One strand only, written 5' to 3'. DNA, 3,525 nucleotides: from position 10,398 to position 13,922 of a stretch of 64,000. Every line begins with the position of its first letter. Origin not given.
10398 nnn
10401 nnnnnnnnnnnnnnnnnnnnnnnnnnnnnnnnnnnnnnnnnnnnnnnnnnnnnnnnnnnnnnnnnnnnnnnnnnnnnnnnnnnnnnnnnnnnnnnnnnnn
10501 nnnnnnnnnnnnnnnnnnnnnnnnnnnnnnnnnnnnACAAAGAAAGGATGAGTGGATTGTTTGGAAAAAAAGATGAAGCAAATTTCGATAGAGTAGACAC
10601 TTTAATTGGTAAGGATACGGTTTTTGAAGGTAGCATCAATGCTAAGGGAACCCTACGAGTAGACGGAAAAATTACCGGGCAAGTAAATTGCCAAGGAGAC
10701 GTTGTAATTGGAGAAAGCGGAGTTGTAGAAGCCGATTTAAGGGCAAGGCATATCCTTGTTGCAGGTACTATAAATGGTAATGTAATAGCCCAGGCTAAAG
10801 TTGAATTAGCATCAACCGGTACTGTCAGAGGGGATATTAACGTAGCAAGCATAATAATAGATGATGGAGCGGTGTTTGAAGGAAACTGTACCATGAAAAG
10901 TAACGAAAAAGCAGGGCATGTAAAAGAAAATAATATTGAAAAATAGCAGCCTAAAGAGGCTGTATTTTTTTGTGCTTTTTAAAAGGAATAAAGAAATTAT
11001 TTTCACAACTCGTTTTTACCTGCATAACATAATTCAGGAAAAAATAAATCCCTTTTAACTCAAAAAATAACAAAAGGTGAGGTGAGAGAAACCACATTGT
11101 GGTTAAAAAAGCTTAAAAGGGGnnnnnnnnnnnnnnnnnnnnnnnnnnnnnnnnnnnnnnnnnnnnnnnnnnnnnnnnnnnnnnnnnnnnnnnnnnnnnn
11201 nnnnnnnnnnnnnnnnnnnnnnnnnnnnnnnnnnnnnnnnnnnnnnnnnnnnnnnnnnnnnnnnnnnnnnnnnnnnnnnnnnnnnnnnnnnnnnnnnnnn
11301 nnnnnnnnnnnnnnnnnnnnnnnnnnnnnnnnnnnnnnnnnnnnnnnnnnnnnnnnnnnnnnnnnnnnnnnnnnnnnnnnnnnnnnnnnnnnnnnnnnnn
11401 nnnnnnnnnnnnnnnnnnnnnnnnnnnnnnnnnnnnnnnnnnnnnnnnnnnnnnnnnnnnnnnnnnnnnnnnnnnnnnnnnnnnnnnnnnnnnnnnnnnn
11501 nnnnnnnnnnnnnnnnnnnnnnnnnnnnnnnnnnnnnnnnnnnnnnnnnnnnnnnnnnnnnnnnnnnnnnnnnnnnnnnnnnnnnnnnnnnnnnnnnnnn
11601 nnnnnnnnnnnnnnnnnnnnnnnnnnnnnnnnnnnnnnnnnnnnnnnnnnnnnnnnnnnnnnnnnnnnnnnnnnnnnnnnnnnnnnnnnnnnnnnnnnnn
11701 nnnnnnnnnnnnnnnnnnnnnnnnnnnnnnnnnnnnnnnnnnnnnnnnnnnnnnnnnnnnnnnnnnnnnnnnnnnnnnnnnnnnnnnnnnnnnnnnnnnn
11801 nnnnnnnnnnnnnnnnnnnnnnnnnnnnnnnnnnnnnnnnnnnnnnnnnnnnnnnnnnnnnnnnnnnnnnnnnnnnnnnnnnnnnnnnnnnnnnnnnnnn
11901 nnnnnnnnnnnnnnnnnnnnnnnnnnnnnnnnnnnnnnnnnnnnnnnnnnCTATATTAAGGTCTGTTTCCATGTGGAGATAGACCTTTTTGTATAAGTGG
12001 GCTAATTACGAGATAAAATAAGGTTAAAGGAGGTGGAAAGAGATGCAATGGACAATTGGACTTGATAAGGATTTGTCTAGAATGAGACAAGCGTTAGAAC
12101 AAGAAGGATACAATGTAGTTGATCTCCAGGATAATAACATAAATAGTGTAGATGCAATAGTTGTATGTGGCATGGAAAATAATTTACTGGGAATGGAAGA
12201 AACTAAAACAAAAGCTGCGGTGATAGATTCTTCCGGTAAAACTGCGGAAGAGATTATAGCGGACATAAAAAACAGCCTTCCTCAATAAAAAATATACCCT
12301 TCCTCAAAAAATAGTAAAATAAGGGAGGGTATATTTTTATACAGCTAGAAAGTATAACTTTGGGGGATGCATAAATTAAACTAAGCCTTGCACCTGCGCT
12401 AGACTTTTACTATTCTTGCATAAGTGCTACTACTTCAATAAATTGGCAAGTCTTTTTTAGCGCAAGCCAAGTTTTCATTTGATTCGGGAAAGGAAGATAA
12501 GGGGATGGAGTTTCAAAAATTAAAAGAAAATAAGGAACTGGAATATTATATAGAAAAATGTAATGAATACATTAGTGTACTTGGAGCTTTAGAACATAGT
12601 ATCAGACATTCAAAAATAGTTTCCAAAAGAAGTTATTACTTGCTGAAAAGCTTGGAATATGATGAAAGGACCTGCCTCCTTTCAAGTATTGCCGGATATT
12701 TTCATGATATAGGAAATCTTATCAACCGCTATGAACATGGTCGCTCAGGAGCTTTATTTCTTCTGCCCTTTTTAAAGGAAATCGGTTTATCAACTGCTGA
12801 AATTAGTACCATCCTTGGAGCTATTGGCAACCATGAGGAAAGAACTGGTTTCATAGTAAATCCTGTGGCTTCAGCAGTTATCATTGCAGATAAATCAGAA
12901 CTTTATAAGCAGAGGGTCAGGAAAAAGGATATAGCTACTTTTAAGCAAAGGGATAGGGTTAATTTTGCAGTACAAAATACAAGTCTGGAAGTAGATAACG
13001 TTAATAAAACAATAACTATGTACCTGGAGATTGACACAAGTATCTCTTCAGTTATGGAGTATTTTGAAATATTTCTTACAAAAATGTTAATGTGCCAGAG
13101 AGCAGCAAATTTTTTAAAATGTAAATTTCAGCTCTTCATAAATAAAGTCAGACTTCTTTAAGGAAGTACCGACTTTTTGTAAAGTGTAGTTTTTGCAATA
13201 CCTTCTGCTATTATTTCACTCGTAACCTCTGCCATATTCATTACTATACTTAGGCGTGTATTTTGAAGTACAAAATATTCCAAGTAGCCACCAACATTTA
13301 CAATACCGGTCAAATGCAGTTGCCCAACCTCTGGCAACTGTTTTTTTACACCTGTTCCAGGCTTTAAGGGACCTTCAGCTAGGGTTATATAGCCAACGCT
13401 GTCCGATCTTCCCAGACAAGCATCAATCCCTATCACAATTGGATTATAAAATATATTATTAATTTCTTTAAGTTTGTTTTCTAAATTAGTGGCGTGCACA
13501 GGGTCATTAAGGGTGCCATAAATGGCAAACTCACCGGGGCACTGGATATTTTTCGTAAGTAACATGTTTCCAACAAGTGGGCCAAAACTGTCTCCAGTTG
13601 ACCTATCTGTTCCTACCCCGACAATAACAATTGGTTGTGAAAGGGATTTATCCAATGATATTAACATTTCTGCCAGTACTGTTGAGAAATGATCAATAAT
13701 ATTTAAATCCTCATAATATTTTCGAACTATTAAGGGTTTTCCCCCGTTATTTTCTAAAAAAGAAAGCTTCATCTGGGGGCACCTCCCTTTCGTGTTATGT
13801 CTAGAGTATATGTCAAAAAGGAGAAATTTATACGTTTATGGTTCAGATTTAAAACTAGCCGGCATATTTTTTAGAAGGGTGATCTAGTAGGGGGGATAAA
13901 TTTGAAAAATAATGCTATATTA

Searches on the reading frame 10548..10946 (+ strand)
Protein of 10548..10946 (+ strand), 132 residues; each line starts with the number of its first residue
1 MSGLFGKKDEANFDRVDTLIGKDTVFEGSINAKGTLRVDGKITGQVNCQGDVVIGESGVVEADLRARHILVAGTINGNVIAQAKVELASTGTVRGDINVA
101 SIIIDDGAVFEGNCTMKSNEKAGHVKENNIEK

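Call 64: search_protein_families(library=pfam, proteins=[window:10548-10946:+], max_evalue=0.00001)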
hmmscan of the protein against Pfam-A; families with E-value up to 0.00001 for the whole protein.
window:10548-10946:+ (132 aa): 1 family
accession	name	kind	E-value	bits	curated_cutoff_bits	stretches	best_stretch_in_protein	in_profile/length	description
PF04519.19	Bactofilin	-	1.7e-30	105.6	27.9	1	18-114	1-97/98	Polymer-forming cytoskeletal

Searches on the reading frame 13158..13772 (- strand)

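Call 64: search_protein_families(library=pfam, proteins=[window:13158-13772:-], max_evalue=0.00001)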
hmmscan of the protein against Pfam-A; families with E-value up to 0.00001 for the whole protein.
window:13158-13772:- (204 aa): 1 family
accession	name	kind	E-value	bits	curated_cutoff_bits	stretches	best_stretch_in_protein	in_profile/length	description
PF06866.16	DUF1256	-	4.8e-58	195.6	27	1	18-186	2-163/164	Protein of unknown function (DUF1256)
